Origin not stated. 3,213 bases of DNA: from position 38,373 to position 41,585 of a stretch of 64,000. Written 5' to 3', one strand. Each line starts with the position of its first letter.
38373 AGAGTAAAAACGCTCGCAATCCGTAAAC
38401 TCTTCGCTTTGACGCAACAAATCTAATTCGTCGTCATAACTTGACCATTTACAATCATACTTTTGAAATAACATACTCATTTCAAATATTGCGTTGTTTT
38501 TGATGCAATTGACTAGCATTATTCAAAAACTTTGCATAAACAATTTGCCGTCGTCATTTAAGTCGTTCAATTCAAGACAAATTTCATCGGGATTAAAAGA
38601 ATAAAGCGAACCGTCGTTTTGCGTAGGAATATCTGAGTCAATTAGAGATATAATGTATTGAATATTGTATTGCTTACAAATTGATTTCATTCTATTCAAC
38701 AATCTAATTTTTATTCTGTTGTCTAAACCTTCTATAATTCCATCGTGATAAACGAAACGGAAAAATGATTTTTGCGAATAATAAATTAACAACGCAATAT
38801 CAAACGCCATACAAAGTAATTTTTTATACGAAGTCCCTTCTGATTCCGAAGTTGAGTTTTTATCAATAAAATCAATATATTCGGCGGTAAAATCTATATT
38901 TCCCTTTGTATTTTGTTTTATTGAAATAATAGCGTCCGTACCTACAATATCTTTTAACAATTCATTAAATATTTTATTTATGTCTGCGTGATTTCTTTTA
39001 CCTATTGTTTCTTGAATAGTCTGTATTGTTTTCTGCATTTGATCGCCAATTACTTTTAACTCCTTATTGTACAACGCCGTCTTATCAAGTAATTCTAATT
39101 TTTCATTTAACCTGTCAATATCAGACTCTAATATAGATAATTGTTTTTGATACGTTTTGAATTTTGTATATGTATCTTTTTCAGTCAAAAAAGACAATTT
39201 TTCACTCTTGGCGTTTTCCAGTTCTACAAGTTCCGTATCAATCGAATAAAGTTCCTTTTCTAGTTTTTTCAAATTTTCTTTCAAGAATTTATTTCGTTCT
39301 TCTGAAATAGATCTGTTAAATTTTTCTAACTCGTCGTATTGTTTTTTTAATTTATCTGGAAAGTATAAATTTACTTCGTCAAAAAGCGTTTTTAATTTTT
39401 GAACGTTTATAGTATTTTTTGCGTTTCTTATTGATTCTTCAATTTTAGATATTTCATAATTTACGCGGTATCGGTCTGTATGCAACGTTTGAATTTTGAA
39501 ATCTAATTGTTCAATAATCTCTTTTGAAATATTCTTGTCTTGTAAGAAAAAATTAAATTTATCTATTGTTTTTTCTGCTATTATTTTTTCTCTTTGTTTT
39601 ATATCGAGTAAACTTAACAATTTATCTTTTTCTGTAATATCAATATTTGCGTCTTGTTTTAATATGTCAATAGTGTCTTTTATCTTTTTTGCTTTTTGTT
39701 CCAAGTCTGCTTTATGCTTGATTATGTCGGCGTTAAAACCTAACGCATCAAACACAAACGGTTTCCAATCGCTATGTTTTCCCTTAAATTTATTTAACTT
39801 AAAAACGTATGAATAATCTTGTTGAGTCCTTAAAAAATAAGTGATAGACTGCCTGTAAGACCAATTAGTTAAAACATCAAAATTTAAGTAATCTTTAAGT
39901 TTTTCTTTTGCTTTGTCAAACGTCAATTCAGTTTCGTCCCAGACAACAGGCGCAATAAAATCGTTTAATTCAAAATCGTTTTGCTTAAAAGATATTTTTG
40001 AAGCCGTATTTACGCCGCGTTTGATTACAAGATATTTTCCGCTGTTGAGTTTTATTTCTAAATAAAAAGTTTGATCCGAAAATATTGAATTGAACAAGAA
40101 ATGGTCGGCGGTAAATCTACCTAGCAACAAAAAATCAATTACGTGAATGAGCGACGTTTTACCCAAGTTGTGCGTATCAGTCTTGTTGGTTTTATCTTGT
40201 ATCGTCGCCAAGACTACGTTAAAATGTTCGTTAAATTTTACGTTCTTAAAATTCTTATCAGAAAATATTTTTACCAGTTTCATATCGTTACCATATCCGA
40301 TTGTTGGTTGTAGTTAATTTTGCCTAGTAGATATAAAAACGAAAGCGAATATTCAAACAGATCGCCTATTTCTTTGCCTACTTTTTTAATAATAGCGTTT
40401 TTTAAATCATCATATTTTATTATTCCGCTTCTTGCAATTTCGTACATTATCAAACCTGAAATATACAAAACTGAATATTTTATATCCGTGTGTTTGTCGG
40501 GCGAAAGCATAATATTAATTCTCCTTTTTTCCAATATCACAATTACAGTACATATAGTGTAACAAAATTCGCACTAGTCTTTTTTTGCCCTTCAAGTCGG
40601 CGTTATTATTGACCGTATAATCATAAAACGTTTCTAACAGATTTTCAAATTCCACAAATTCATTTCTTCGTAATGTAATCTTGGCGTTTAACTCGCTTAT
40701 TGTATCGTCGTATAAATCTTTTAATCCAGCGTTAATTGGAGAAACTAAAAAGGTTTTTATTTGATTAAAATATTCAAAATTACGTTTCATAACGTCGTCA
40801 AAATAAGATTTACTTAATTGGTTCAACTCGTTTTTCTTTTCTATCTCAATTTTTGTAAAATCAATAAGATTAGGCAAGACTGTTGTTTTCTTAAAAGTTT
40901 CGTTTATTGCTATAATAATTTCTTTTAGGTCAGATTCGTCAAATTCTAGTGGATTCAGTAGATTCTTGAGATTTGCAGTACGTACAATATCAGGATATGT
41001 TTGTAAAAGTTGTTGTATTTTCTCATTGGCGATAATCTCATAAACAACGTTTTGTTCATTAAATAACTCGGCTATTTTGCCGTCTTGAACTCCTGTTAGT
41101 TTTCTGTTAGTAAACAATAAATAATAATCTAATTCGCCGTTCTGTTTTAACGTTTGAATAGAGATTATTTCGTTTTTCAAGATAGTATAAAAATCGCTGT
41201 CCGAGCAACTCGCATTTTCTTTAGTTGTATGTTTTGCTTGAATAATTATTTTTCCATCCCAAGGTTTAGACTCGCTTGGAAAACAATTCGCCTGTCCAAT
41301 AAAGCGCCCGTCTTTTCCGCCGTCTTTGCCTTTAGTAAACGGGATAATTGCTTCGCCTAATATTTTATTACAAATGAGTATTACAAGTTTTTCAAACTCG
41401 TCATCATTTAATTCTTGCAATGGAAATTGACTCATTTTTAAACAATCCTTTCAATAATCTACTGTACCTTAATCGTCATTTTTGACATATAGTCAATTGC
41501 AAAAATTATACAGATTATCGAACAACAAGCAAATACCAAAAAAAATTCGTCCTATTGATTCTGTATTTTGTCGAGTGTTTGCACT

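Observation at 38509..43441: Two cassettes in tandem, each bracketed by the same 70-nt promoter-bearing repeat and an 84-nt repeat that is a gene 3' end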

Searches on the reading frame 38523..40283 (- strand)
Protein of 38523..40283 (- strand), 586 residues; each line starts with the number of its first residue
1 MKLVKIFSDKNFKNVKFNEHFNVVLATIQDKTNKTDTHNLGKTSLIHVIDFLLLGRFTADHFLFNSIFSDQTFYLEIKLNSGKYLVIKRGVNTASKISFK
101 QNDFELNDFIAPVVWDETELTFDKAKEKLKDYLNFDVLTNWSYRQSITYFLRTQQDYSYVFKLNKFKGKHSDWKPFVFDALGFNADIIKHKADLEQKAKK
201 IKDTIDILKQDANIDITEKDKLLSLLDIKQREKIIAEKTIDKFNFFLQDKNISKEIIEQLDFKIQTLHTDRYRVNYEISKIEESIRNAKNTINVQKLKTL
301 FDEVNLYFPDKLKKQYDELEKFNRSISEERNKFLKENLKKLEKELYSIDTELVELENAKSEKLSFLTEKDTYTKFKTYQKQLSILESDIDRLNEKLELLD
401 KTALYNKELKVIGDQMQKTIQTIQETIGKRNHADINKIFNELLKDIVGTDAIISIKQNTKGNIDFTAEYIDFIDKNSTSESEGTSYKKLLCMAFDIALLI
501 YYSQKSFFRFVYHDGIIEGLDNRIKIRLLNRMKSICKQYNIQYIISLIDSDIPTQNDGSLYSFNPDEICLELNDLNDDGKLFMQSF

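Call 5: search_protein_families(library=pfam, proteins=[window:38523-40283:-], max_evalue=0.01)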
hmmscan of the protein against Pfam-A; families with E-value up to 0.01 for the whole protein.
window:38523-40283:- (586 aa): 1 family
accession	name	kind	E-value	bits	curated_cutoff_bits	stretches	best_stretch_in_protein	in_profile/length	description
PF10088.15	DUF2326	-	9.8e-25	87.3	28.7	1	445-583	4-138/141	Uncharacterised protein conserved in bacteria (DUF2326)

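Call 6: search_protein_families(library=padloc, proteins=[window:38523-40283:-], max_evalue=0.01)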
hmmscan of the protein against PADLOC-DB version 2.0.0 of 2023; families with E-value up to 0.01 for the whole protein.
window:38523-40283:- (586 aa): 2 families
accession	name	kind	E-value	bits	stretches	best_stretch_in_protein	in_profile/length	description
PDLC04774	PDC-M68B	-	4.3e-54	182.1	1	3-582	2-577/581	-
PDLC03859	LmuB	-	4.3e-12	44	1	41-546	36-582/611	-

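Call 8: search_protein_families(library=phrogs, proteins=[window:38523-40283:-], max_evalue=0.001)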
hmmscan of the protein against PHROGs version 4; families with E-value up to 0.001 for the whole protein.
window:38523-40283:- (586 aa): 1 family
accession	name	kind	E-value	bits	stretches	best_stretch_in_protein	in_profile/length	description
phrog_5467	-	unknown function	6e-65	221.2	1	2-586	1-545/552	-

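Call 21: find_homologous_proteins(query=window:38523-40283:-)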
Query window:38523-40283:- (586 aa): 1228 proteins with E <= 0.001 among 8000 candidates; the best 120 are listed.
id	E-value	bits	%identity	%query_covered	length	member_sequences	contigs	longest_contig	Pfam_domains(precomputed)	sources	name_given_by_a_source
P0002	0.0e+0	1261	100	100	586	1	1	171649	PF10088.16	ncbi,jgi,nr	ncbi:MAG: DUF2326 domain-containing protein [Planctomycetaceae bacterium]|jgi:uncharacterized protei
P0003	5.2e-262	889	70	100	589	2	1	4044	PF10088.16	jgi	jgi:uncharacterized protein YydD (DUF2326 family)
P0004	3.0e-260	883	70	100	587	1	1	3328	PF10088.16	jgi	jgi:uncharacterized protein YydD (DUF2326 family)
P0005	5.7e-257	872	70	100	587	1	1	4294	PF10088.16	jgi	jgi:uncharacterized protein YydD (DUF2326 family)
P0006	7.8e-257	872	70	100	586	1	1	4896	PF10088.16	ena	-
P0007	1.7e-255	867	70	100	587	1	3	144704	PF10088.16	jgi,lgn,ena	-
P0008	3.4e-254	863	68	100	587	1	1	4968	PF10088.16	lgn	-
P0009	1.3e-253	861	68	100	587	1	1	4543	PF10088.16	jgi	jgi:uncharacterized protein YydD (DUF2326 family)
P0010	6.2e-253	859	69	100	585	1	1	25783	PF10088.16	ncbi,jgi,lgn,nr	ncbi:MAG: DUF2326 domain-containing protein [Fibromonadaceae bacterium]|jgi:uncharacterized protein 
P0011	2.6e-251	853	67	100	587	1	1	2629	PF10088.16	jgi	jgi:uncharacterized protein YydD (DUF2326 family)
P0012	2.8e-251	853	69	100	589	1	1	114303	PF10088.16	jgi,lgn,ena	-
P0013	1.7e-250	851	68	100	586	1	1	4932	PF10088.16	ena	-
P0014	1.3e-248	844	68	98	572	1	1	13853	PF10088.16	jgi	jgi:uncharacterized protein YydD (DUF2326 family)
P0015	1.5e-248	844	66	100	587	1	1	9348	PF10088.16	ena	-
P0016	1.2e-246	838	67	100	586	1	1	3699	PF10088.16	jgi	jgi:uncharacterized protein YydD (DUF2326 family)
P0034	1.6e-229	781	61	100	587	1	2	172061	PF10088.16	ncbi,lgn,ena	-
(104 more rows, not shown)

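Call 22: find_encoding_contigs(protein=P0034, flank=10000, max_places=4)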
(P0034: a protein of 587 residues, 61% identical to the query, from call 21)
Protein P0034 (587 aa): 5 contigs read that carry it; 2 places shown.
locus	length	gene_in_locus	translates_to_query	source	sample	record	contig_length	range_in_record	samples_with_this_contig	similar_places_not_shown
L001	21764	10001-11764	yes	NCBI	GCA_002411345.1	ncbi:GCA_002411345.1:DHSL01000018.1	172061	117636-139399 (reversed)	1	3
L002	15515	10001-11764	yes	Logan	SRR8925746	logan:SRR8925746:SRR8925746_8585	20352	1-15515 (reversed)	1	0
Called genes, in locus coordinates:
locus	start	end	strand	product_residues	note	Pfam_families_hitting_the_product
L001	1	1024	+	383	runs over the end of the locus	PF13439:Glyco_transf_4 (weak), PF13579:Glyco_trans_4_4, PF20706:GT4-conflict, PF00534:Glycos_transf_1, PF13692:Glyco_trans_1_4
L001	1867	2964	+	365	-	PF14307:Glyco_tran_WbsX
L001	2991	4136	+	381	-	PF20706:GT4-conflict (weak), PF00534:Glycos_transf_1, PF13692:Glyco_trans_1_4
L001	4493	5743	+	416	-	-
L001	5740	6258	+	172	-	-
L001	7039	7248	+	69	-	-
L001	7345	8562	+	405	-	PF13439:Glyco_transf_4, PF00534:Glycos_transf_1, PF13692:Glyco_trans_1_4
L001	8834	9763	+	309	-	PF20279:CTD12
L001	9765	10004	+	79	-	PF20293:MC6, PF20295:MC8 (weak)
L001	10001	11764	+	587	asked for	PF10088:DUF2326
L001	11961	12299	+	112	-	PF05336:rhaM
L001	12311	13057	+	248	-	PF00535:Glycos_transf_2, PF10111:Glyco_tranf_2_2 (weak), PF13641:Glyco_tranf_2_3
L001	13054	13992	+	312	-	PF01073:3Beta_HSD, PF01370:Epimerase, PF04321:RmlD_sub_bind, PF16363:GDP_Man_Dehyd (faint)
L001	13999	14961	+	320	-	PF00953:Glycos_transf_4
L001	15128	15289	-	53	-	-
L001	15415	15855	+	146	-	-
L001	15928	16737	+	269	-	PF02563:Poly_export, PF10531:SLBB, PF22461:SLBB_2 (weak)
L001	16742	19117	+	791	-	-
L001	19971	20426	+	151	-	PF12728:HTH_17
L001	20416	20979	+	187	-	PF13470:PIN_3, PF26343:VapC50_C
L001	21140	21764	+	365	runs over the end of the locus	PF01370:Epimerase, PF02719:Polysacc_synt_2 (weak), PF04321:RmlD_sub_bind, PF16363:GDP_Man_Dehyd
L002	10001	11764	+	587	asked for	PF10088:DUF2326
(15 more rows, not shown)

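Call 23: find_encoding_contigs(protein=P0007, flank=10000, max_places=4)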
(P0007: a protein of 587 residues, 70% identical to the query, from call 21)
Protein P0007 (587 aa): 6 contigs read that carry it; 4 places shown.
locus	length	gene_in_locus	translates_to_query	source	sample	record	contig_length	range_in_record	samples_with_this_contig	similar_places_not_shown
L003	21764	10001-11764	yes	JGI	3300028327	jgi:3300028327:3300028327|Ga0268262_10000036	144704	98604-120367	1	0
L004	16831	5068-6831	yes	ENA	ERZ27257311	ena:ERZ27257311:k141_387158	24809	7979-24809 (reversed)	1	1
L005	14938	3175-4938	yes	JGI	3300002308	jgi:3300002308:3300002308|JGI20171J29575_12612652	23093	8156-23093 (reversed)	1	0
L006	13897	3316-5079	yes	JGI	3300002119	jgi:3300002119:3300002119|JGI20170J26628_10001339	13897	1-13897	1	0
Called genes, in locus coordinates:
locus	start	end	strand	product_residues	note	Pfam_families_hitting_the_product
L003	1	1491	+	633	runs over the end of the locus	PF26707:DUF8237 (faint), PF09603:Fib_succ_major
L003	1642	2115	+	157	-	-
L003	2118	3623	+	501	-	PF00515:TPR_1 (faint), PF07719:TPR_2 (faint), PF13176:TPR_7 (faint), PF13181:TPR_8 (faint), PF13428:TPR_14 (faint), PF14559:TPR_19 (faint), PF21033:RMD1-3 (faint), PF23914:TPR_CcmH_CycH (weak), +1 more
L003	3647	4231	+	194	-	-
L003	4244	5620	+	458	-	PF00072:Response_reg (weak), PF00158:Sigma54_activat, PF14532:Sigma54_activ_2, PF07728:AAA_5, PF25601:AAA_lid_14, PF02954:HTH_8, PF18024:HTH_50 (weak)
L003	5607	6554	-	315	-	PF00682:HMGL-like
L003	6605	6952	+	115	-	PF04342:DMT_6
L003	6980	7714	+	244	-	-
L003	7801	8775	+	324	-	PF09603:Fib_succ_major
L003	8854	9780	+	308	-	PF20279:CTD12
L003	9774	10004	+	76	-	PF20293:MC6 (weak), PF20295:MC8 (weak)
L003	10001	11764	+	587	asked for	PF10088:DUF2326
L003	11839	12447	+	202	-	PF09603:Fib_succ_major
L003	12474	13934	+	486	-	PF00150:Cellulase (faint), PF07745:Glyco_hydro_53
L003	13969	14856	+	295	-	PF00535:Glycos_transf_2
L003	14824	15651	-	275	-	PF00535:Glycos_transf_2, PF10111:Glyco_tranf_2_2, PF13641:Glyco_tranf_2_3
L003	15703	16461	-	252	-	PF13578:Methyltransf_24 (weak)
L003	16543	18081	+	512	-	-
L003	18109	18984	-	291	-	PF00535:Glycos_transf_2 (weak), PF13712:Glyco_tranf_2_5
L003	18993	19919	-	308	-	PF00535:Glycos_transf_2, PF13641:Glyco_tranf_2_3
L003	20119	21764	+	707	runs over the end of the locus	PF02096:60KD_IMP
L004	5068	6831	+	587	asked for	PF10088:DUF2326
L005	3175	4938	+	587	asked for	PF10088:DUF2326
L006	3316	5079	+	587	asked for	PF10088:DUF2326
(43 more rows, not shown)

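Call 50: search_dna_similar(query=window:38523-40283:-, collection=phages, mode=protein, max_rows=15)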
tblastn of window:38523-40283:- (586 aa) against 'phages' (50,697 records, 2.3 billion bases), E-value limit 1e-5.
No match.

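Call 72: search_protein_families(library=ncbifam, proteins=[window:38523-40283:-], max_evalue=0.01)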
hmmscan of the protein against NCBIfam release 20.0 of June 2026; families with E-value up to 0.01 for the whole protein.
window:38523-40283:- (586 aa): 1 family
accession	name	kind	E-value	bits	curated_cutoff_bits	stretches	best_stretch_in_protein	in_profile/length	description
NF045780.1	TrlF_fam_ATP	equivalog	0.00012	21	350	1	126-484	359-746/944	TrlF family AAA-like ATPase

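Call 80: find_encoding_contigs(protein=P0003, flank=10000, max_places=3)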
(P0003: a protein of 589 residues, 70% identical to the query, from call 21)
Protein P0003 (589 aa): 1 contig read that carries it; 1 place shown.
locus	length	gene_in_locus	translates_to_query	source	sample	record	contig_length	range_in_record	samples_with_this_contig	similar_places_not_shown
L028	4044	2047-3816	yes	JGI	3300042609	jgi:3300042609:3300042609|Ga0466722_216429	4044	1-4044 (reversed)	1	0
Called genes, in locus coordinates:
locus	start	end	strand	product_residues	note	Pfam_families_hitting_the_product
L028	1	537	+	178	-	?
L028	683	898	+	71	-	PF06300:Tsp45I (weak)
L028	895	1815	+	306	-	PF20279:CTD12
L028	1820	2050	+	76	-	PF20293:MC6 (weak), PF20295:MC8 (weak)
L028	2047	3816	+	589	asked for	PF10088:DUF2326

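Call 81: find_encoding_contigs(protein=P0005, flank=10000, max_places=3)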
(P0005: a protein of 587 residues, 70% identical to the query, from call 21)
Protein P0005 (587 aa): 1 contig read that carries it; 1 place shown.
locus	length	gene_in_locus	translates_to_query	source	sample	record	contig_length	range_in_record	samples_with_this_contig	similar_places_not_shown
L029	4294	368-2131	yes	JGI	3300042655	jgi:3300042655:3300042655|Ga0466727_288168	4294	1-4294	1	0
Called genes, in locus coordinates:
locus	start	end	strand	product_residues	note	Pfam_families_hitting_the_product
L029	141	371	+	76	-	PF20293:MC6 (weak), PF20295:MC8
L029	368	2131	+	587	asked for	PF10088:DUF2326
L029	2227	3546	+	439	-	PF01637:ATPase_2, PF03008:DUF234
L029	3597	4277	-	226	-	-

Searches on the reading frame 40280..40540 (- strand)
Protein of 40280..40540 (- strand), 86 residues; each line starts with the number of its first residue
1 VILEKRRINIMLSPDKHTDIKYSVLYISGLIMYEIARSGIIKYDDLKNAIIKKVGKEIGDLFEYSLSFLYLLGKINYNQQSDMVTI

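Call 5: search_protein_families(library=pfam, proteins=[window:40280-40540:-], max_evalue=0.01)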
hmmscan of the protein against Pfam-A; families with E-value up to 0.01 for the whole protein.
window:40280-40540:- (86 aa): 2 families
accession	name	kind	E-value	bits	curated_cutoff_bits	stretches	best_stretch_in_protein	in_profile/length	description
PF20295.4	MC8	-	4.6e-11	43.1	25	1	40-85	2-46/48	ABC-three component (ABC-3C) system Middle Component 8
PF20293.4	MC6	-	3.2e-07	30.7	27.2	1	14-83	2-73/76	ABC-three component (ABC-3C) system Middle Component 6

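Call 6: search_protein_families(library=padloc, proteins=[window:40280-40540:-], max_evalue=0.01)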
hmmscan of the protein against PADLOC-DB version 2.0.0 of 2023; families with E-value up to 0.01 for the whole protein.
window:40280-40540:- (86 aa): 0 families

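Call 8: search_protein_families(library=phrogs, proteins=[window:40280-40540:-], max_evalue=0.001)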
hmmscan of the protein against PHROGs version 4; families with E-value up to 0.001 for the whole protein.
window:40280-40540:- (86 aa): 1 family
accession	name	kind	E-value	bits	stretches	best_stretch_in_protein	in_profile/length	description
phrog_35219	-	unknown function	2.2e-05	25.6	1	10-83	3-75/81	-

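Call 72: search_protein_families(library=ncbifam, proteins=[window:40280-40540:-], max_evalue=0.01)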
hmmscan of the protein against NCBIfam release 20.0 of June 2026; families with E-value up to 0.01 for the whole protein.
window:40280-40540:- (86 aa): 0 families

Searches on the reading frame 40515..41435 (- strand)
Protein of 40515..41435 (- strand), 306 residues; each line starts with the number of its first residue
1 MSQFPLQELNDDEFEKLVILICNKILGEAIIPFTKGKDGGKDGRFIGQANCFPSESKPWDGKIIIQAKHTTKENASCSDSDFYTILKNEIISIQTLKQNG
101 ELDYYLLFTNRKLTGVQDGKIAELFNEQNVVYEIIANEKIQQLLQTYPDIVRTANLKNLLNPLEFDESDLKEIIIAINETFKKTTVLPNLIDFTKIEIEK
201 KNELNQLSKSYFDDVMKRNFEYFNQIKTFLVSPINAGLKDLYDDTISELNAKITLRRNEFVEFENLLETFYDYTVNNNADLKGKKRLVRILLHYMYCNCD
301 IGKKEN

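Call 5: search_protein_families(library=pfam, proteins=[window:40515-41435:-], max_evalue=0.01)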
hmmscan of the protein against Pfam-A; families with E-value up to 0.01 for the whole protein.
window:40515-41435:- (306 aa): 1 family
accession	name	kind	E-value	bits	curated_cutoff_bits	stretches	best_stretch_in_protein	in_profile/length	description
PF20279.3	CTD12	-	1.8e-29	103.5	25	1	162-302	4-144/144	C-terminal domain 12 of the ABC-three component (ABC-3C) systems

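Call 6: search_protein_families(library=padloc, proteins=[window:40515-41435:-], max_evalue=0.01)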
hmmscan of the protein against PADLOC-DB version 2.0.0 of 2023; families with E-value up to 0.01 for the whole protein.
window:40515-41435:- (306 aa): 3 families
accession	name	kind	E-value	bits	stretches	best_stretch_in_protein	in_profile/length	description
PDLC05079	PDC-S73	-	1.9e-18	64.6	1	1-153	1-137/752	-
PDLC02400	Aga_TIR-PNTD1-PNTD2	-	3.9e-09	33.3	1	6-155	5-136/639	Class I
PDLC02416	Aga_REase-TIR-PNTD1-PNTD2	-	0.00067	16.4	1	4-145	3-124/572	Class I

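Call 8: search_protein_families(library=phrogs, proteins=[window:40515-41435:-], max_evalue=0.001)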
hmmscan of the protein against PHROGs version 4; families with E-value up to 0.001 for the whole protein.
window:40515-41435:- (306 aa): 1 family
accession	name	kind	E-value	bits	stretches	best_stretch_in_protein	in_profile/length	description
phrog_37652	-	unknown function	7.7e-06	26.6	1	196-304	145-253/253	-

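Call 72: search_protein_families(library=ncbifam, proteins=[window:40515-41435:-], max_evalue=0.01)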
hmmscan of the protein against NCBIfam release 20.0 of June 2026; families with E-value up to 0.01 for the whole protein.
window:40515-41435:- (306 aa): 0 families

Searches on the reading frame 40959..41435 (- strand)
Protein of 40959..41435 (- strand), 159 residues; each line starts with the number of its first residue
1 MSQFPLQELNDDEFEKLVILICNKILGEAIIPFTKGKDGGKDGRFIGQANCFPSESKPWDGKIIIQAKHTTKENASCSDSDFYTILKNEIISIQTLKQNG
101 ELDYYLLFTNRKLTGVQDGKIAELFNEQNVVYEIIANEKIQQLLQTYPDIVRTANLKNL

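Call 71: search_protein_families(library=pfam, proteins=[window:40959-41435:-], max_evalue=1)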
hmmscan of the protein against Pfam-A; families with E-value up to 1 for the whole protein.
seq(159 aa): 2 families
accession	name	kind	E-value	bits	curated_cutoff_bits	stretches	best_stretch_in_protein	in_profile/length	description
PF04471.18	Mrr_cat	-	0.013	16.1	21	1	7-73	2-60/115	Restriction endonuclease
PF09623.16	Cas_NE0113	-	0.14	12.4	23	1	68-146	64-143/208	CRISPR-associated protein NE0113 (Cas_NE0113)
